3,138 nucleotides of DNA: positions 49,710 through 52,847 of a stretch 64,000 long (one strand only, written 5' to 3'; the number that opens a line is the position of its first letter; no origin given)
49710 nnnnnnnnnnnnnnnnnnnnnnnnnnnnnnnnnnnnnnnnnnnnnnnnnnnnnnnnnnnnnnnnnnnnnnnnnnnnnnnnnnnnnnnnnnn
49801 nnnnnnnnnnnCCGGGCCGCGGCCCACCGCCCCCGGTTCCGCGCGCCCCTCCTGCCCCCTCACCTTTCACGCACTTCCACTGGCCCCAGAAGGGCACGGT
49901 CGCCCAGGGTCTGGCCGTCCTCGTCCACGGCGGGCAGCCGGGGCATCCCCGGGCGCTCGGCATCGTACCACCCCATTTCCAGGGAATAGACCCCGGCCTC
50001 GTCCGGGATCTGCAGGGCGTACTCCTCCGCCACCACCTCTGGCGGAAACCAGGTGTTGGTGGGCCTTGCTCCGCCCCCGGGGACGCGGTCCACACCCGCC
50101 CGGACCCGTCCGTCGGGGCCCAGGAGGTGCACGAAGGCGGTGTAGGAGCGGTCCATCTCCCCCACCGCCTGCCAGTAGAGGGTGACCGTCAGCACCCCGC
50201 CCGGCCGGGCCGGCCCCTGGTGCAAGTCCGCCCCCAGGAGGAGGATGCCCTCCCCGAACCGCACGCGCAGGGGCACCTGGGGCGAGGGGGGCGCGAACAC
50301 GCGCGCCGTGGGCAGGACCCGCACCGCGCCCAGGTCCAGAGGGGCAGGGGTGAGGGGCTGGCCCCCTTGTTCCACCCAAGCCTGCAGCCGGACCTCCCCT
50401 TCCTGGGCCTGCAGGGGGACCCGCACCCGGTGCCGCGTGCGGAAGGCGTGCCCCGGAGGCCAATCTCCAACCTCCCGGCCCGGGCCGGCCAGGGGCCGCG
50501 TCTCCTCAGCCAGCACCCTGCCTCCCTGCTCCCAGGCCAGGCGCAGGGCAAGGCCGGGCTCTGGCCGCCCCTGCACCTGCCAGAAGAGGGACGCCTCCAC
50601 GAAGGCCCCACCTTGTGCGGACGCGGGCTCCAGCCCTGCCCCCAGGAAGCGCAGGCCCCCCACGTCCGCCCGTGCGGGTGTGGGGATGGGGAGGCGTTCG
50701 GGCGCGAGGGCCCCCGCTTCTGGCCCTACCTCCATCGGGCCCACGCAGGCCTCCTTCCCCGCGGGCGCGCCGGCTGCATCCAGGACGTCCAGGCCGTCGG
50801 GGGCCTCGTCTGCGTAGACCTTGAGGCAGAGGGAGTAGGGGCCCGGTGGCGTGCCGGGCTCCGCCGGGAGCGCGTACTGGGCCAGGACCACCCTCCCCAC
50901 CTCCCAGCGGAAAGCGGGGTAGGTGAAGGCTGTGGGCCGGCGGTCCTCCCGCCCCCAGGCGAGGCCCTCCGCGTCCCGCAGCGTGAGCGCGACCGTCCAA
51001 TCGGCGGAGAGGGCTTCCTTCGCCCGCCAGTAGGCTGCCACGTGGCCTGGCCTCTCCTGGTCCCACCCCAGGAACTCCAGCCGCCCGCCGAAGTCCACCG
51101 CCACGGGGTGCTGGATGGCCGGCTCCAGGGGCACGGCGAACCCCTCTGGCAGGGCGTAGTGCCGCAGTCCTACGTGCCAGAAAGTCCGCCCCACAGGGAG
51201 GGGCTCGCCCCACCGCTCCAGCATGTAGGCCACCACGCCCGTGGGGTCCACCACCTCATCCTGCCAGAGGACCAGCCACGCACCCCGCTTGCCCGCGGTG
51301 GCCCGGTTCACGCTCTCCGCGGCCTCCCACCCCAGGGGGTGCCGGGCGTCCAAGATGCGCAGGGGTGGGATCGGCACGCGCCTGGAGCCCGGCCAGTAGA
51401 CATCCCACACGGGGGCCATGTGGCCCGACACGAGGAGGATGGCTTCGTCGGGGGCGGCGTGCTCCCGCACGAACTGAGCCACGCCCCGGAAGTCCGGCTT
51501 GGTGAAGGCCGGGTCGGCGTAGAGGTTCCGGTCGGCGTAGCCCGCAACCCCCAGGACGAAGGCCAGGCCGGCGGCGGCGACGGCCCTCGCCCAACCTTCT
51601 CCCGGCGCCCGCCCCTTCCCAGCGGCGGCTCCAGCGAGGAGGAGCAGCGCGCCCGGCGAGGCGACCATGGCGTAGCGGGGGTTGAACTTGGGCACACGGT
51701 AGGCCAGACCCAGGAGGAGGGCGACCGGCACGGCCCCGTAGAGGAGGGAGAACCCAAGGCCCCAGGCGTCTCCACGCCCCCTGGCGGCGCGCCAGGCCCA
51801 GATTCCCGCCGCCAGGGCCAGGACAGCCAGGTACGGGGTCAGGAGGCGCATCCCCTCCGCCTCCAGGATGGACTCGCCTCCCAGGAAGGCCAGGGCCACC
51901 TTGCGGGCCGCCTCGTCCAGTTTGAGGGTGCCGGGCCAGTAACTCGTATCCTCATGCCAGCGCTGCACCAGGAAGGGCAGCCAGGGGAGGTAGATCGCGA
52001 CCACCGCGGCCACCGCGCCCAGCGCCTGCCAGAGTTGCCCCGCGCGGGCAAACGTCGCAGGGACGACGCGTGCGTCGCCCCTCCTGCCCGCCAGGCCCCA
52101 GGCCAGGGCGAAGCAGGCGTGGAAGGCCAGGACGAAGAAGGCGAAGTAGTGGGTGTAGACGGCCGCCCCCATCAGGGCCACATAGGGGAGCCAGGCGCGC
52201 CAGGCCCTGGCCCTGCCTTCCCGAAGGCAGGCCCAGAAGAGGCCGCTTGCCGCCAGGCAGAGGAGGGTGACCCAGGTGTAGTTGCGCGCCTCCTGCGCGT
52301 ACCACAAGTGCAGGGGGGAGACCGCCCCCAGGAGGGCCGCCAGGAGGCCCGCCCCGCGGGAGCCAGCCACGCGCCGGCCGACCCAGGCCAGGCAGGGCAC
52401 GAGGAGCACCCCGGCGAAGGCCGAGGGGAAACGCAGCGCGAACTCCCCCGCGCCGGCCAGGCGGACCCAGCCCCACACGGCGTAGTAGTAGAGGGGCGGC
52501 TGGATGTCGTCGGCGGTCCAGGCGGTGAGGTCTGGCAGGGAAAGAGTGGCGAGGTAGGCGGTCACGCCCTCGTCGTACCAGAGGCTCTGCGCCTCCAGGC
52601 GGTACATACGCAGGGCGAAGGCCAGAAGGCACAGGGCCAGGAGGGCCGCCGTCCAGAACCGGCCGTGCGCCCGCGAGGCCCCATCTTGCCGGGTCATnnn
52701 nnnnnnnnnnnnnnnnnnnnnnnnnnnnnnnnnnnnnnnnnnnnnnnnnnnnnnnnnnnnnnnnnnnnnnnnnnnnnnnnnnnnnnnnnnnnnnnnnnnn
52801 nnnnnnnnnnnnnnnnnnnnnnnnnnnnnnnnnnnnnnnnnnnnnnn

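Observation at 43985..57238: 13-kb translationally coupled operon joining a lipid-linked amino-sugar glycosylation module to murA, a SAM hydrolase and two secreted metalloproteases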

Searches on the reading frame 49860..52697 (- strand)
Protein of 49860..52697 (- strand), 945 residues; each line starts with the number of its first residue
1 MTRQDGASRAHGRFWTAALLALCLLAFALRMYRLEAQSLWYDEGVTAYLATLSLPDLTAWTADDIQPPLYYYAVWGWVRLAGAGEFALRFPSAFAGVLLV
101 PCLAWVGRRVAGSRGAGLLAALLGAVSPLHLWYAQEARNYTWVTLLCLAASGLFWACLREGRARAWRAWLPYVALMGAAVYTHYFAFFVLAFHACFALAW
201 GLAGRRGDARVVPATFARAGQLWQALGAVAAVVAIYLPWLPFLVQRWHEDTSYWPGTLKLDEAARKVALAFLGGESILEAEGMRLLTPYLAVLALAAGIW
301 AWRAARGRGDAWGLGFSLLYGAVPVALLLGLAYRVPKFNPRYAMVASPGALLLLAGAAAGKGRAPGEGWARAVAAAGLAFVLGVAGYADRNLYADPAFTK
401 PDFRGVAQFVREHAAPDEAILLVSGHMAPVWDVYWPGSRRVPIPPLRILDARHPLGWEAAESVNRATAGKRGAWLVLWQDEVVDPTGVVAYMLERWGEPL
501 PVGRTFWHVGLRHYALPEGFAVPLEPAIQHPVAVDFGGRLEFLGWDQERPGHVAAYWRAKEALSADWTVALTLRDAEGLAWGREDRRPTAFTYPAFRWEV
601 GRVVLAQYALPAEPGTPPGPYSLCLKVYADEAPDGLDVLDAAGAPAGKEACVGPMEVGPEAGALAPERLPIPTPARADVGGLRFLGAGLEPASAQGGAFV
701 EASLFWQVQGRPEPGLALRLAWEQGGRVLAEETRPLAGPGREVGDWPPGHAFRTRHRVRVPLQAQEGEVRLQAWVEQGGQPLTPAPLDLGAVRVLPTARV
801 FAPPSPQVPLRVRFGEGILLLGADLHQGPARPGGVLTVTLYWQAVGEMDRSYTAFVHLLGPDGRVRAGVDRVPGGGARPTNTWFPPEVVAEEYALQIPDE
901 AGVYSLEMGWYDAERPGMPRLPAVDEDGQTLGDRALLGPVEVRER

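Call 5: search_protein_families(library=pfam, proteins=[window:49860-52697:-], max_evalue=0.01)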
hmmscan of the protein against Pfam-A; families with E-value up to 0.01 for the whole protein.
window:49860-52697:- (945 aa): 2 families
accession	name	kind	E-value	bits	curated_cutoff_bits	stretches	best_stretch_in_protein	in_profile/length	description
PF13231.12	PMT_2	-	9.2e-10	39.4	26.1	1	66-199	2-131/160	Dolichyl-phosphate-mannose-protein mannosyltransferase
PF02366.24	PMT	-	0.0011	19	22.7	1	80-247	77-238/245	Dolichyl-phosphate-mannose-protein mannosyltransferase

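Call 17: search_protein_families(library=ncbifam, proteins=[window:49860-52697:-], max_evalue=0.001)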
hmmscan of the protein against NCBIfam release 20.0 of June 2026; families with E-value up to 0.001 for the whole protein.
window:49860-52697:- (945 aa): 1 family
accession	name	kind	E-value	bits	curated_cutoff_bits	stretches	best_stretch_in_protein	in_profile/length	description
TIGR03663.1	TIGR03663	subfamily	3.8e-11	42.7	126.25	1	18-199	3-180/435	flippase activity-associated protein Agl23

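Call 21: search_solved_structures(query=window:49860-52697:-, max_evalue=1)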
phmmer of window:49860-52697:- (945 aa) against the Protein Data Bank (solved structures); distinct sequences matched with E-value up to 1: 10.
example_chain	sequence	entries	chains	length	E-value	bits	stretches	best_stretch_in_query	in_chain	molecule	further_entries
7w2z_R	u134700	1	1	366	0.099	13.7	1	185-265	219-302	Growth hormone secretagogue receptor type 1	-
7na8_R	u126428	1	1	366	0.099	13.7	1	185-265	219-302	Growth hormone secretagogue receptor type 1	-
7na7_R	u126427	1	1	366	0.099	13.7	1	185-265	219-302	Growth hormone secretagogue receptor type 1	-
6ko5_A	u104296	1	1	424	0.13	13.3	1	185-264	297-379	Chimera of Soluble cytochrome b562 and Growth hormone secretagogue receptor type 1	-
7f9y_R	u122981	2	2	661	0.15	13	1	185-264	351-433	Soluble cytochrome b562 | human ghrelin receptor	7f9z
9uy3_R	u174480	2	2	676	0.16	13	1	185-264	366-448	Soluble cytochrome b562,Growth hormone secretagogue receptor type 1,Soluble cytochrome b56 | Soluble cytochrome b562,Growth hormone secretagogue receptor type 1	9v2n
8jsr_R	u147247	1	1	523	0.18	12.8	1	185-264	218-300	Growth hormone secretagogue receptor type 1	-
7xl1_A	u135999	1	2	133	0.26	12.3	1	346-397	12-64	Chimeric 7D12-Vob nanobody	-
9ebc_G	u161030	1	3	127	0.45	11.5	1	344-436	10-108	HC-5 Fab heavy chain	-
8e7m_H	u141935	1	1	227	0.94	10.4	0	346-396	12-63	05B04 Heavy Chain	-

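Call 24: find_homologous_proteins(query=window:49860-52697:-, max_evalue=1e-10)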
Query window:49860-52697:- (945 aa): 1133 proteins with E <= 1e-10 among 8000 candidates; the best 120 are listed.
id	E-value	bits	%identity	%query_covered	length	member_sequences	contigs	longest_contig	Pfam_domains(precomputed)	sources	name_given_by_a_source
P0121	0.0e+0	2147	100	100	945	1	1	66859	PF13231.13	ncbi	ncbi:MAG: glycosyltransferase family 39 protein [Anaerolineae bacterium]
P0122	0.0e+0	1746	83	100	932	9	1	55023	PF13231.13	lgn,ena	-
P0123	0.0e+0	1631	80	97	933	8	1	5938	PF13231.13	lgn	-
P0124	0.0e+0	1557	75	100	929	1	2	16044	PF13231.13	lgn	-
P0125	0.0e+0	1256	84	70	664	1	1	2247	-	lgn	-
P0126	0.0e+0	1169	59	96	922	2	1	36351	PF13231.13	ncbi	ncbi:MAG: glycosyltransferase family 39 protein [Anaerolineae bacterium]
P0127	0.0e+0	1068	58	99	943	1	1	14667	PF13231.13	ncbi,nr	ncbi:MAG: hypothetical protein GX605_01330 [Chloroflexi bacterium]|nr:hypothetical protein [Chlorofl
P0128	3.6e-232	792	45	98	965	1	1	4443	PF13231.13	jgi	jgi:mannosyltransferase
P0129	2.6e-229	782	43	98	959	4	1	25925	PF13231.13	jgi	jgi:4-amino-4-deoxy-L-arabinose transferase-like glycosyltransferase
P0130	4.4e-229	781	44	100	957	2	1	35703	PF02366.25,PF13231.13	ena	-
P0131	1.1e-228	780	42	97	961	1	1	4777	PF13231.13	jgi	jgi:mannosyltransferase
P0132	1.9e-227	776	44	98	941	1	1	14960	PF13231.13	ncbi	-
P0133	4.5e-227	775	43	96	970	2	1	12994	PF13231.13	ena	-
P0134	4.7e-227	775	43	96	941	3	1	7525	PF13231.13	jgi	-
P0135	1.3e-226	773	43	97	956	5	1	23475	PF02366.25,PF13231.13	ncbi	-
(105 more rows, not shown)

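Call 25: find_encoding_contigs(protein=P0121, flank=10000, max_places=2)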
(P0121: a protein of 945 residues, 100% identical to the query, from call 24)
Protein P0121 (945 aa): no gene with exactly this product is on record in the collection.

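Call 68: predict_structure(alignment_id=A2)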
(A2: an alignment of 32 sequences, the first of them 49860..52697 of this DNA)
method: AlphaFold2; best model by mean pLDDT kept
length: 945 residues; sequences in the alignment: 32
mean_pLDDT: 88.1   pTM: 0.79
mean pLDDT of the five models: 88.1, 86.3, 86.3, 85.7, 85.3
residues with pLDDT >= 90: 579; 70-90: 301; 50-70: 40; < 50: 25
segments of 3 or more residues with pLDDT < 50: 1-7, 208-212, 251-257, 591-595
pLDDT, mean of each block of 10 residues (from residue 1): 48 90 95 82 83 91 83 92 87 94 96 94 94 83 96 92 74 96 94 95 62 66 92 92 75 52 90 89 94 96 88 96 94 75 93 91 76 93 94 86 92 96 86 89 83 84 96 94 87 96 92 97 95 92 93 92 80 91 79 58 89 91 92 86 82 88 77 91 95 92 94 92 95 92 90 94 94 94 92 92 92 93 88 92 90 91 87 77 91 91 93 77 94 91 81
secondary structure, 60 per line:
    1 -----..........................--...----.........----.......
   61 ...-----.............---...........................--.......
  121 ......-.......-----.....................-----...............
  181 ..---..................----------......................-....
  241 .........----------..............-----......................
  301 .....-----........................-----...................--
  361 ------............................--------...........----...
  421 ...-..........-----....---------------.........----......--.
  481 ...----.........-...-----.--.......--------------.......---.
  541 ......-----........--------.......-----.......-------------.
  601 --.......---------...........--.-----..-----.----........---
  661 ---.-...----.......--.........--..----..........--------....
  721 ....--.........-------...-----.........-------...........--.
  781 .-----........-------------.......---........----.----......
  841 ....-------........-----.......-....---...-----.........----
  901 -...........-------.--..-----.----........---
elements in order (helices of 4 or more, strands of 3 or more residues): H6-31 H41-49 H54-63 H69-81 H85-111 H114-126 H128-134 H140-160 H166-182 H186-203 H214-235 H237-249 H260-273 H279-305 H311-334 H340-358 H367-394 H403-413 E418-423 H425-434 E440-443 H459-467 E472-477 H480-483 H488-496 E498-500 E509-515 E530-536 E540-546 E552-559 E568-574 E580-586 E603-609 E619-629 E650-657 E673-679 E682-690 E699-708 E717-724 E727-735 E751-759 E767-777 E787-794 E808-814 E818-825 E835-844 E852-859 E865-871 H873-876 E888-896 E902-912 E935-942

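Call 73: fold_search(model_id=the predicted structure, library=pdb)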
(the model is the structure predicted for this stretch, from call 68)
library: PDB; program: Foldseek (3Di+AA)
matches with E <= 10: 1861; with E <= 0.001: 167
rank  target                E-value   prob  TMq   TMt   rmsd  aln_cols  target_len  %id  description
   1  8b6l_I                4.2e-07  1.00  0.30  0.39  15.0       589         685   12  Subtomogram average of the human Sec61-TRAP-OSTA-translocon (released 2022-12-07)
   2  9n9j_I                4.8e-07  1.00  0.31  0.39  11.6       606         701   13  Structure of a GRP94 folding intermediate engaged with a CCDC134- and FKBP11-bound secretory translocon (released 2025-11-19)
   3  7oci_F                5.4e-07  1.00  0.34  0.47  11.9       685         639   10  Cryo-EM structure of yeast Ost6p containing oligosaccharyltransferase complex (released 2022-02-16)
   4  8enu_G                6.4e-07  1.00  0.09  0.13  23.5       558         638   11  Structure of the C3bB proconvertase in complex with lufaxin (released 2023-08-09)
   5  6s7t_A                8.2e-07  1.00  0.33  0.42  10.9       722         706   12  Cryo-EM structure of human oligosaccharyltransferase complex OST-B (released 2019-12-18)
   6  6s7o_A                9.7e-07  1.00  0.32  0.44  13.7       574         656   12  Cryo-EM structure of human oligosaccharyltransferase complex OST-A (released 2019-12-18)
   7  8ayh_C                1.0e-06  1.00  0.10  0.14  24.4       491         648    8  Structure of Complement C5 in Complex with small molecule inhibitor and CVF (released 2022-12-21)
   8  5f15                  1.4e-06  1.00  0.32  0.51  10.9       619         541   15  Crystal Structure of ArnT from Cupriavidus metallidurans bound to Undecaprenyl phosphate (released 2016-02-17)
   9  5ezm                  1.5e-06  1.00  0.35  0.57   6.7       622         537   14  Crystal Structure of ArnT from Cupriavidus metallidurans in the apo state (released 2016-02-17)
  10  9qk2_F                1.6e-06  1.00  0.09  0.13  22.6       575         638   11  Structure of the Complement classical and lectin pathway C3 convertase in complex with substrate C3 (released 2025-12-24)
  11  2ice_A                2.0e-06  1.00  0.11  0.13  24.0       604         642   11  CRIg bound to C3c (released 2006-11-07)
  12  9sv8_B                2.1e-06  1.00  0.09  0.13  20.5       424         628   12  Herpes simplex virus 2 delta28-73 glycoprotein C ectodomain in complex with C3b (released 2025-12-10)
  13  8age_A                2.2e-06  1.00  0.33  0.46  10.1       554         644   10  Structure of yeast oligosaccharylransferase complex with acceptor peptide bound (released 2022-12-07)
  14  8uh2_A                2.3e-06  1.00  0.09  0.13  25.1       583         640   11  Complex of C3b with the inhibitor albicin (released 2024-05-08)
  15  5e4e_C                2.4e-06  1.00  0.11  0.25  21.0       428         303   10  Engineered Interleukin-13 bound to receptor (released 2015-12-02)
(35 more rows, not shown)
